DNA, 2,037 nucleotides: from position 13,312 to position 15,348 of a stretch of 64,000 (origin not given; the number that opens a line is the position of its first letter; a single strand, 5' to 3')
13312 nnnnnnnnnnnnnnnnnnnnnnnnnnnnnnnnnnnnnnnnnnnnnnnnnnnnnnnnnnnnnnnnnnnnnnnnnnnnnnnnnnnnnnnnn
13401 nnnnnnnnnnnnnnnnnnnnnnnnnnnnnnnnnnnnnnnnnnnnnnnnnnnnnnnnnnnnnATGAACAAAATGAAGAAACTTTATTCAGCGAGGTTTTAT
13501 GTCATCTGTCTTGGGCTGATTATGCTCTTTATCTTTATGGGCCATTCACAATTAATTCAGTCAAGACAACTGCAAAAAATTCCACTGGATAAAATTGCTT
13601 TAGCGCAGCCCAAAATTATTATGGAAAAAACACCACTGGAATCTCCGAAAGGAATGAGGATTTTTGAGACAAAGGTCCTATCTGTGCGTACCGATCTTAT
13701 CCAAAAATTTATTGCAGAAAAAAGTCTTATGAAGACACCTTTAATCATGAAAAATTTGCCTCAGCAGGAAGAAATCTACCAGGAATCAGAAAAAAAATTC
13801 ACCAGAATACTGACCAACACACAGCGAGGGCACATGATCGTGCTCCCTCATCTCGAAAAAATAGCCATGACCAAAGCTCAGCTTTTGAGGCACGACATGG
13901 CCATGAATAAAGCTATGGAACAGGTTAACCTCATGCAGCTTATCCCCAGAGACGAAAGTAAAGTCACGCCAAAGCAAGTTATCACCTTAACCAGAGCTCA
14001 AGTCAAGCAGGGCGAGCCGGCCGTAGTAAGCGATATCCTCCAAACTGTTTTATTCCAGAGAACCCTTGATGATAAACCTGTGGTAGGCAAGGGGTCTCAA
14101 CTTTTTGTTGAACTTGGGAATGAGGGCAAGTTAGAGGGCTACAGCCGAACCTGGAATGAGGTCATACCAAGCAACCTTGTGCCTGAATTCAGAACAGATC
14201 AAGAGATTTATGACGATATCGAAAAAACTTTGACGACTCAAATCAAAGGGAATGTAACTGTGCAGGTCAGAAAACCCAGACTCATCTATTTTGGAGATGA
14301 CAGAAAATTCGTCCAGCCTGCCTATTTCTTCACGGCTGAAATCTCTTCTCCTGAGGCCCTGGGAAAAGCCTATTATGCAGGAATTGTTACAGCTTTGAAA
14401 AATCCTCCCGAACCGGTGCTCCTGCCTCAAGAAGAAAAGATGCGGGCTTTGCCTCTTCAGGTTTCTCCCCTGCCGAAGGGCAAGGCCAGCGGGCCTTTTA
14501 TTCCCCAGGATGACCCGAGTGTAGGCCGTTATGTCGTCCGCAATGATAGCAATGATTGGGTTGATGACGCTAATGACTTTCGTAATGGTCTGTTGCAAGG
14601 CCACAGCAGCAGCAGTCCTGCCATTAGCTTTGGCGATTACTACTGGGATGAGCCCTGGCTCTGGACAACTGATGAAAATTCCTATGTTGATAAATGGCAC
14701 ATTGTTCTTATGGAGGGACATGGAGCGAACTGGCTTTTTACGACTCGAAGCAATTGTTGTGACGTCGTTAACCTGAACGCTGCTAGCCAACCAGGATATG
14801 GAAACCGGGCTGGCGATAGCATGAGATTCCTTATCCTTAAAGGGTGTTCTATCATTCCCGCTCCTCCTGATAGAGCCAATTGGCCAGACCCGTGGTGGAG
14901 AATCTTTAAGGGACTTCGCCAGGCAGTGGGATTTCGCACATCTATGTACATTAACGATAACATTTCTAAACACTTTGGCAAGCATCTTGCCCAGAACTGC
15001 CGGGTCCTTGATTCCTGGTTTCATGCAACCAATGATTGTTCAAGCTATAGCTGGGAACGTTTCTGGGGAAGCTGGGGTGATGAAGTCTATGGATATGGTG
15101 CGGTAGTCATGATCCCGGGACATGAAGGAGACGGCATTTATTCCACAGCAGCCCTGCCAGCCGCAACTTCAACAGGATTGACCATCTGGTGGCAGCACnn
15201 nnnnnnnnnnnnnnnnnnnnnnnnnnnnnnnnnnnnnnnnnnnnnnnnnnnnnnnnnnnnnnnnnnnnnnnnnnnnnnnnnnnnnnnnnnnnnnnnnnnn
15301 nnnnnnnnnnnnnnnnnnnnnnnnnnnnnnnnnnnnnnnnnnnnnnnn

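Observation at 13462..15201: Secreted 580-aa protein of unknown family with a caspase/gingipain-like His-Gly ... Cys dyad near the C-terminus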

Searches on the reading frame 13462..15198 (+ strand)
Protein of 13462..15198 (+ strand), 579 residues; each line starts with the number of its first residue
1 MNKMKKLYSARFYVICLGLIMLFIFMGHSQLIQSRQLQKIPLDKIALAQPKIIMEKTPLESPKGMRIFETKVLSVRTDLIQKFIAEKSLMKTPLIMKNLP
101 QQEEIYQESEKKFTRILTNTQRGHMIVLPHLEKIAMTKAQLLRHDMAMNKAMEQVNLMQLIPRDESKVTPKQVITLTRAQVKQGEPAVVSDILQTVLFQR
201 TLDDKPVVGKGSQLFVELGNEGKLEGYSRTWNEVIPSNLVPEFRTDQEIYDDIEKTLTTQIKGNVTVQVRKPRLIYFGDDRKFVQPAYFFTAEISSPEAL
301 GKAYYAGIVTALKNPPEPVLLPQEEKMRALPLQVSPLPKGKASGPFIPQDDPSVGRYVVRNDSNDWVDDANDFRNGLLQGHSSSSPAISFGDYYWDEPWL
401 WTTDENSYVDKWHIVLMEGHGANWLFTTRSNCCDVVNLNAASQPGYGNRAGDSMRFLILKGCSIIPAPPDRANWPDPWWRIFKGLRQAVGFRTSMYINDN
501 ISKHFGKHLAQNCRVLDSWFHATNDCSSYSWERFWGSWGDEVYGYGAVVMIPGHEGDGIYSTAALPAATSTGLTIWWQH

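Call 3: search_protein_families(library=pfam, proteins=[window:13462-15198:+], max_evalue=10)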
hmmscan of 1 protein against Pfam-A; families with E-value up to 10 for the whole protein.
window:13462-15198:+ (579 aa): 1 family
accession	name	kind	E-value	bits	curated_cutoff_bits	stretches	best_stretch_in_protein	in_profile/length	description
PF19872.4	DUF6345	-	1.1e-14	54.9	26.9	1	394-526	44-173/221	Family of unknown function (DUF6345)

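Call 4: search_protein_families(library=ncbifam, proteins=[window:13462-15198:+], max_evalue=10)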
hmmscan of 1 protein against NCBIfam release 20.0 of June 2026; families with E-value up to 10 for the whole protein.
window:13462-15198:+ (579 aa): 0 families

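Call 5: search_solved_structures(query=window:13462-15198:+, max_evalue=10, show_alignments=2)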
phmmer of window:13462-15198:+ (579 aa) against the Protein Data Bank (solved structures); distinct sequences matched with E-value up to 10: 0.

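Call 7: find_homologous_proteins(query=window:13462-15198:+)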
Query window:13462-15198:+ (579 aa): 64 proteins with E <= 0.001 among 6117 candidates.
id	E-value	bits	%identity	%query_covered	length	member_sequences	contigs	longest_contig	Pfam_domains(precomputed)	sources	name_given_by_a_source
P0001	0.0e+0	1359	100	100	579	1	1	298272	PF19872.5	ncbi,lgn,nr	ncbi:MAG: DUF6345 domain-containing protein [Acidobacteriota bacterium]|nr:DUF6345 domain-containing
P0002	0.0e+0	1104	79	100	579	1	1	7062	PF19872.5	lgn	-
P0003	9.5e-289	977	69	100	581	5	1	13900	PF19872.5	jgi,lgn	-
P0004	1.4e-284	963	68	100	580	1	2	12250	PF19872.5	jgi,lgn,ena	-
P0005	5.8e-262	888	65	98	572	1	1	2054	PF19872.5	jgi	jgi:hypothetical protein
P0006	1.4e-228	778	62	92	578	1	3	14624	PF19872.5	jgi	jgi:hypothetical protein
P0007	1.1e-218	746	59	94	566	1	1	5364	PF19872.5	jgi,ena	-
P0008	9.2e-215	733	55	97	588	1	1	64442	PF19872.5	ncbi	-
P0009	6.7e-209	713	57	92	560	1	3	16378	PF19872.5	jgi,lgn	jgi:hypothetical protein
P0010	1.1e-203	696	57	92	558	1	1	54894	PF19872.5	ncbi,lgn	-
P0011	1.5e-203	696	53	98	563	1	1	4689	PF19872.5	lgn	-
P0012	6.0e-202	690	55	94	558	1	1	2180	PF19872.5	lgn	-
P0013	1.1e-201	689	51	100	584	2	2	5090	PF19872.5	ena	-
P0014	5.3e-201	687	55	91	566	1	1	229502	PF19872.5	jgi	jgi:hypothetical protein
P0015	1.2e-200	686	52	97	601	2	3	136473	PF19872.5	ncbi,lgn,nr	ncbi:MAG: hypothetical protein B0A82_22145 [Alkalinema sp. CACIAM 70d]|nr:MAG: hypothetical protein 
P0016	2.0e-199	682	53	94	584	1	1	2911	PF19872.5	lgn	-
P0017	1.6e-198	679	54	92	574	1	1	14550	PF19872.5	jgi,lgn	-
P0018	1.6e-197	676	54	94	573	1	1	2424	PF19872.5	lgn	-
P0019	3.2e-196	671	54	92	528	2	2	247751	PF19872.5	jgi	jgi:hypothetical protein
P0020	1.9e-195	669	53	97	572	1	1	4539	PF19872.5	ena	-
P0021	5.0e-195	667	50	98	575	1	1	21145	PF19872.5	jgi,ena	jgi:hypothetical protein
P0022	1.4e-194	666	53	92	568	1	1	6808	PF19872.5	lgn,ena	-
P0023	4.2e-194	664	50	100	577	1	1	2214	PF19872.5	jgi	jgi:uncharacterized protein DUF6345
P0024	1.7e-193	662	54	95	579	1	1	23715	PF19872.5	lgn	-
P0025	6.3e-193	661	52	96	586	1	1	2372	PF19872.5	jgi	jgi:hypothetical protein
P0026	1.3e-192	659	56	94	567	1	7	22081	PF19872.5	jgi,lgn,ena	jgi:hypothetical protein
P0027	1.9e-191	656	50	97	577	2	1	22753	PF19872.5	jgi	-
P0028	2.1e-191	655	54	91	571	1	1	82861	PF19872.5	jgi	jgi:hypothetical protein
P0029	4.2e-191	654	49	98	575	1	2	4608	PF19872.5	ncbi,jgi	jgi:hypothetical protein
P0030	4.7e-190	651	49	100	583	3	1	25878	PF19872.5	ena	-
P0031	1.2e-188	646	52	98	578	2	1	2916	PF19872.5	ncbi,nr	ncbi:MAG: hypothetical protein QG657_5112 [Acidobacteriota bacterium]|nr:hypothetical protein [Acido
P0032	4.9e-188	644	57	79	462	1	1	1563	PF19872.5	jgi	jgi:hypothetical protein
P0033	7.5e-187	640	52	98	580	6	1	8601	PF19872.5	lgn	-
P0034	8.8e-186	637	51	98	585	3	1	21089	PF19872.5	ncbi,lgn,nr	ncbi:MAG: DUF6345 domain-containing protein [Candidatus Aminicenantes bacterium]|nr:DUF6345 domain-c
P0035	8.1e-185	634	50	98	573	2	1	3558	PF19872.5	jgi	jgi:hypothetical protein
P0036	8.6e-183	627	48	99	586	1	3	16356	PF19872.5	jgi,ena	-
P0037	5.1e-181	621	47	98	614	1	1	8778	PF19872.5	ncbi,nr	ncbi:MAG: hypothetical protein GY940_04865 [bacterium]|nr:hypothetical protein [bacterium]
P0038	2.5e-180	619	52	93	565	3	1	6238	PF19872.5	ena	-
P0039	1.5e-178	613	48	98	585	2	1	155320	PF19872.5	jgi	jgi:hypothetical protein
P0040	1.6e-176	606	50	89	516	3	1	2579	PF19872.5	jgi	-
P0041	2.9e-176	605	49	98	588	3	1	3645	PF19872.5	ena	-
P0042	6.1e-176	604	49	99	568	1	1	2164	PF19872.5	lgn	-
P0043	1.9e-174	599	49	91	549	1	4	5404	PF19872.5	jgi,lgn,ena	-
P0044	4.0e-174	598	53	83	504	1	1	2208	PF19872.5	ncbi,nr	ncbi:MAG TPA: DUF6345 domain-containing protein, partial [Candidatus Didemnitutus sp.]|nr:DUF6345 do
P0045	2.6e-173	596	48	98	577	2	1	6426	PF19872.5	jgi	jgi:hypothetical protein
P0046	1.7e-171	590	50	91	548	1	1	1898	PF19872.5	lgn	-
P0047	2.2e-171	589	48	99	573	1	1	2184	PF19872.5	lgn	-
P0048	3.9e-169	582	47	99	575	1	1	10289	PF19872.5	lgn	-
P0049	6.9e-169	581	48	99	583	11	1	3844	PF19872.5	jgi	jgi:hypothetical protein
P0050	6.3e-168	578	45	98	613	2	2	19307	PF19872.5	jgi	jgi:hypothetical protein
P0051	1.5e-167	577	48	95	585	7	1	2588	PF19872.5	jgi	-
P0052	7.3e-157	541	68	60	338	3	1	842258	PF19872.5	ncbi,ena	-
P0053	6.2e-152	525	44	91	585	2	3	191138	PF19872.5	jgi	jgi:hypothetical protein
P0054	1.1e-138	481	60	57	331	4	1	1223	PF19872.5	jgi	jgi:hypothetical protein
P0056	1.0e-73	267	33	79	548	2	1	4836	PF19872.5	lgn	-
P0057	1.8e-68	250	32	79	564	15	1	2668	PF19872.5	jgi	jgi:hypothetical protein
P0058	1.1e-63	234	30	89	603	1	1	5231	PF19872.5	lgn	-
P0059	1.1e-60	224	30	79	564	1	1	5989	PF19872.5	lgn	-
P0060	2.0e-55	206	29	83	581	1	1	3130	PF19872.5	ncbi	-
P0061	8.8e-53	198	31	97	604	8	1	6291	PF19872.5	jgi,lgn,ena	-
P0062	2.4e-49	186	28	80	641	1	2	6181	PF19872.5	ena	-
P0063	2.2e-48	183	29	91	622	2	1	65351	PF19872.5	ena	-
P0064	2.9e-44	170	31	75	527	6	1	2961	PF19872.5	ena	-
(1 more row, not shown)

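Call 20: predict_structure(alignment_id=A1)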
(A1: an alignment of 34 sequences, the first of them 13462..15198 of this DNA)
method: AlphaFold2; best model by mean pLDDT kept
length: 579 residues; sequences in the alignment: 34
mean_pLDDT: 84.7   pTM: 0.86
mean pLDDT of the five models: 84.7, 83.4, 82.3, 80.9, 80.4
residues with pLDDT >= 90: 335; 70-90: 144; 50-70: 66; < 50: 34
segments of 3 or more residues with pLDDT < 50: 1-7, 25-42, 338-342
pLDDT, mean of each block of 10 residues (from residue 1): 47 62 44 36 61 95 97 93 93 62 86 92 94 93 98 96 93 96 92 97 95 95 96 95 98 94 90 95 96 83 90 94 69 60 61 87 86 93 87 78 67 87 67 69 78 88 87 89 93 90 95 96 94 79 89 93 88 94
secondary structure, 60 per line:
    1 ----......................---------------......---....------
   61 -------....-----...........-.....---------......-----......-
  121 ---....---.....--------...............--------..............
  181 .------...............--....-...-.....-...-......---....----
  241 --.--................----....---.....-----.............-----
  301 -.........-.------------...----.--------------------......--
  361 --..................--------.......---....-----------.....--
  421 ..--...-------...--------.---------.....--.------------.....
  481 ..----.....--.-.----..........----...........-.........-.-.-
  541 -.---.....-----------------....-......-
elements in order: H5-26 H42-47 E51-54 E68-71 H77-87 E89-93 E103-108 E114-119 E124-127 H131-135 H144-158 E167-181 E188-202 E205-208 E214-218 E224-229 E233-236 H246-260 E266-269 E273-277 E283-295 E302-310 E353-358 H364-380 E389-395 H399-402 E414-418 E425-427 E435-437 E456-460 H476-481 E487-491 H501-510 H515-525 H527-535 E546-550 H568-571 E573-578

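Call 22: fold_search(model_id=the predicted structure, library=pdb)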
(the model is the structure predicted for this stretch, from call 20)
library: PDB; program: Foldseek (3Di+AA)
matches with E <= 10: 891; with E <= 0.001: 12
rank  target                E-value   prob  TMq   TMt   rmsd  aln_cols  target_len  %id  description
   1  5coz                  2.4e-07  1.00  0.27  0.40   8.0       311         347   11  Crystal structure of an uncharacterized protein (EUBREC_2869) from Eubacterium rectale ATCC 33656 at 1.45 A resolution (released 2015-08-05)
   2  2o3o_D                2.0e-06  1.00  0.23  0.48  10.0       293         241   14  Crystal Structure of the sensor histidine kinase regulator YycI from Bacillus subtitlis (released 2007-04-10)
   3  2o3o_I                3.7e-06  1.00  0.23  0.46   9.4       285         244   14  Crystal Structure of the sensor histidine kinase regulator YycI from Bacillus subtitlis (released 2007-04-10)
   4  2o3o_C                5.9e-06  1.00  0.24  0.50   9.1       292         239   14  Crystal Structure of the sensor histidine kinase regulator YycI from Bacillus subtitlis (released 2007-04-10)
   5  2o3o_F                8.7e-06  1.00  0.22  0.46   9.5       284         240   14  Crystal Structure of the sensor histidine kinase regulator YycI from Bacillus subtitlis (released 2007-04-10)
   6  2o3o_K                8.7e-06  1.00  0.22  0.46   9.2       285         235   14  Crystal Structure of the sensor histidine kinase regulator YycI from Bacillus subtitlis (released 2007-04-10)
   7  2o3o_G                9.3e-06  1.00  0.23  0.48   9.3       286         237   14  Crystal Structure of the sensor histidine kinase regulator YycI from Bacillus subtitlis (released 2007-04-10)
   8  2o3o_E                9.8e-06  1.00  0.23  0.49   9.0       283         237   13  Crystal Structure of the sensor histidine kinase regulator YycI from Bacillus subtitlis (released 2007-04-10)
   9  2o3o_J                1.1e-05  1.00  0.23  0.47   9.3       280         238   14  Crystal Structure of the sensor histidine kinase regulator YycI from Bacillus subtitlis (released 2007-04-10)
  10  2o3o_A                1.2e-05  1.00  0.24  0.51   8.7       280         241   15  Crystal Structure of the sensor histidine kinase regulator YycI from Bacillus subtitlis (released 2007-04-10)
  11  2o3o_B                1.8e-05  1.00  0.22  0.44   9.5       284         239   14  Crystal Structure of the sensor histidine kinase regulator YycI from Bacillus subtitlis (released 2007-04-10)
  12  2o3o_L                6.1e-05  1.00  0.22  0.44  10.1       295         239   13  Crystal Structure of the sensor histidine kinase regulator YycI from Bacillus subtitlis (released 2007-04-10)
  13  6nag_A                3.4e-03  0.99  0.22  0.34   6.5       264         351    8  X-ray structure of a secreted C11 cysteine protease from Bacteroides thetaiotaomicron "iotapain (released 2019-12-11)
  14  8s7l_C                4.7e-02  0.08  0.08  0.15  19.8       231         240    9  Crystal structure of a double mutant of VirB8-like OrfG central and C-terminal domains of Streptococcus thermophilus I (released 2025-03-12)
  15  6okq_B                4.7e-02  0.08  0.06  0.12  19.1       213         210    8  Crystal structure of the SF12 Fab (released 2019-06-05)
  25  9cip_A                1.1e-01  0.57  0.21  0.26   8.9       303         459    9  MicroED structure of the C11 cysteine protease clostripain (released 2024-08-14)
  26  7wld_K                1.2e-01  0.33  0.14  0.23  12.2       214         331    9  Cryo-EM structure of the human glycosylphosphatidylinositol transamidase complex at 2.53 Angstrom resolution (released 2022-04-27)
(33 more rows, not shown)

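Call 28: search_protein_families(library=pfam, alignment_id=A1, max_evalue=10)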
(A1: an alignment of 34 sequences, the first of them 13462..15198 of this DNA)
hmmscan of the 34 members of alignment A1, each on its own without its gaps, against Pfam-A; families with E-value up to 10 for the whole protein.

A. member 1, window:13462-15198:+ (579 aa): 1 family
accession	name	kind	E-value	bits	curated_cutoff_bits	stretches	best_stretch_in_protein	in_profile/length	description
PF19872.4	DUF6345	-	1.1e-14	54.9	26.9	1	394-526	44-173/221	Family of unknown function (DUF6345)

B. families by the number of members that match (of 34 scanned): 8 families
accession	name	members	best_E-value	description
PF19872.4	DUF6345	34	8.2e-17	Family of unknown function (DUF6345)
PF09183.16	DUF1947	4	0.0071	Domain of unknown function (DUF1947)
PF07504.19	FTP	2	0.0015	Fungalysin/Thermolysin Propeptide Motif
PF16244.11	DUF4901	2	0.081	YcdB, YcdC repeated domain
PF15980.10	ComGF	1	0.028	Putative Competence protein ComGF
PF09648.15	YycI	1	0.036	YycI protein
PF10411.14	DsbC_N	1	0.18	Disulfide bond isomerase protein N-terminal domain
PF21890.1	Lin-28A-like_zf-CCHC_2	1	0.32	Lin-28A-like, second zinc knuckle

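Call 45: find_encoding_contigs(protein=P0014, flank=8000, max_places=2)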
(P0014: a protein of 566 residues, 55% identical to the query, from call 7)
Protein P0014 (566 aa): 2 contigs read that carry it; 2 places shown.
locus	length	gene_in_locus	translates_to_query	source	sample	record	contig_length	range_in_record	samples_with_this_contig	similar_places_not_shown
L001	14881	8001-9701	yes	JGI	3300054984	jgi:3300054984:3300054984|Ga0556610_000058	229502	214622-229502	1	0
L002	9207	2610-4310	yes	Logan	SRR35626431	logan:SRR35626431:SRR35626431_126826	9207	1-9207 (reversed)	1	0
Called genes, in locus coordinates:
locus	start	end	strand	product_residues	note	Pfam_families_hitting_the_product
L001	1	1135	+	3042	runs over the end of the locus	PF00109:ketoacyl-synt, PF02801:Ketoacyl-synt_C, PF00698:Acyl_transf_1, PF00109:ketoacyl-synt, PF08659:KR, PF00106:adh_short, PF13561:adh_short_C2, PF21089:PKS_DH_N, +5 more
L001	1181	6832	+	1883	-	PF00289:Biotin_carb_N, PF02786:CPSase_L_D2, PF07478:Dala_Dala_lig_C (weak), PF02785:Biotin_carb_C, PF00364:Biotin_lipoyl, PF08326:ACC_central, PF01039:Carboxyl_trans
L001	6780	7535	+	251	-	PF01648:ACPS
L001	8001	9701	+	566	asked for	PF19872:DUF6345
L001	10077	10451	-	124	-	-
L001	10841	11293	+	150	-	PF13534:Fer4_17 (faint), PF12797:Fer4_2 (faint), PF13183:Fer4_8 (weak), PF13237:Fer4_10, PF14697:Fer4_21, PF12838:Fer4_7, PF13187:Fer4_9, PF00037:Fer4, +3 more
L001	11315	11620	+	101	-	PF00355:Rieske, PF13806:Rieske_2 (weak), PF22543:Rieske_4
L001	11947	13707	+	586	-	PF05960:DUF885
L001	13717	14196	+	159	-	PF00255:GSHPx, PF00578:AhpC-TSA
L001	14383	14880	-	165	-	?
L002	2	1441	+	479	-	?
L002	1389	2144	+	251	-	PF01648:ACPS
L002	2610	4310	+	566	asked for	PF19872:DUF6345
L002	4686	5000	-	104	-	-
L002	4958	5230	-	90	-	-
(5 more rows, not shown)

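Call 46: find_encoding_contigs(protein=P0015, flank=8000, max_places=2)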
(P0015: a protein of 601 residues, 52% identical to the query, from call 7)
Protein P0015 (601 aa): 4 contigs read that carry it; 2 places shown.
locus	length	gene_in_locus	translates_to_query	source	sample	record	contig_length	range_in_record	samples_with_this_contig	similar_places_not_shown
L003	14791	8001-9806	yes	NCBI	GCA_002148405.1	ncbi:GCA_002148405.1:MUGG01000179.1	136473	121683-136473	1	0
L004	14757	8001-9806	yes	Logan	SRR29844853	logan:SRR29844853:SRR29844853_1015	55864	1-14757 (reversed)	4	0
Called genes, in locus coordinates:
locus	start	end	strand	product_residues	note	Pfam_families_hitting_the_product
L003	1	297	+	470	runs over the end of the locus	PF25917:BSH_RND, PF25973:BSH_CzcB (weak), PF25885:HH_EMRA (weak), PF25954:Beta-barrel_RND_2, PF25990:Beta-barrel_YknX (weak), PF26002:Beta-barrel_AprE (faint), PF25989:YknX_C (weak)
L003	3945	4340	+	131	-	-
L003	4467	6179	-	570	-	PF00353:HemolysinCabind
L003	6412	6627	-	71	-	-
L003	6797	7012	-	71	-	-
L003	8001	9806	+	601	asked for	PF19872:DUF6345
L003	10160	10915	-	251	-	PF00702:Hydrolase (weak)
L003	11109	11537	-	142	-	PF13371:TPR_9 (weak), PF07719:TPR_2 (faint)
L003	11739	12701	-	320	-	PF07466:DUF1517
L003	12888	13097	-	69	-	PF02597:ThiS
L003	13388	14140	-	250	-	PF00427:PBS_linker_poly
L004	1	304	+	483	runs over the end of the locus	PF25917:BSH_RND, PF25973:BSH_CzcB (weak), PF25885:HH_EMRA (weak), PF25954:Beta-barrel_RND_2, PF25990:Beta-barrel_YknX (weak), PF26002:Beta-barrel_AprE (faint), PF25989:YknX_C (weak)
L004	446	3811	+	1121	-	PF00873:ACR_tran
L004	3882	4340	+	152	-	-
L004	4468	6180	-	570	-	PF00353:HemolysinCabind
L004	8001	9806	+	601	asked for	PF19872:DUF6345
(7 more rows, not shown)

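Call 47: find_encoding_contigs(protein=P0039, flank=8000, max_places=2)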
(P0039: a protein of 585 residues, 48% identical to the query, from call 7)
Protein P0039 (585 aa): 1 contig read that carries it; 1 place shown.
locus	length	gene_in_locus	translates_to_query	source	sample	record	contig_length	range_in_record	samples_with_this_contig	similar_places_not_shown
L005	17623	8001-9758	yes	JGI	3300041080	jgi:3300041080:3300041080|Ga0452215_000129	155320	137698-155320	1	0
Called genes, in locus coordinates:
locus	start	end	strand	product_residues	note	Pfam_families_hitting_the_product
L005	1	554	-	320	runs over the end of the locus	PF01073:3Beta_HSD, PF01370:Epimerase, PF02719:Polysacc_synt_2 (weak), PF04321:RmlD_sub_bind, PF16363:GDP_Man_Dehyd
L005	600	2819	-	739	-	PF06835:LptC (faint)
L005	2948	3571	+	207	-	PF13521:AAA_28 (weak)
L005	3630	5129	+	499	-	PF02511:Thy1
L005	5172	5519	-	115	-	PF13366:PDDEXK_3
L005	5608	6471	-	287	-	-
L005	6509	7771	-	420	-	PF00155:Aminotran_1_2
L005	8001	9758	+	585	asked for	PF19872:DUF6345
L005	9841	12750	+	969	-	PF13620:CarboxypepD_reg, PF13715:CarbopepD_reg_2, PF13620:CarboxypepD_reg, PF13715:CarbopepD_reg_2, PF13620:CarboxypepD_reg, PF13715:CarbopepD_reg_2, PF13620:CarboxypepD_reg, PF13715:CarbopepD_reg_2, +10 more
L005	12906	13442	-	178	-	PF02915:Rubrerythrin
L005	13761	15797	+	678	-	PF06452:CBM9_1, PF19313:DUF5916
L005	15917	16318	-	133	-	-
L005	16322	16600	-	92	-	-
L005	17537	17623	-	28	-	?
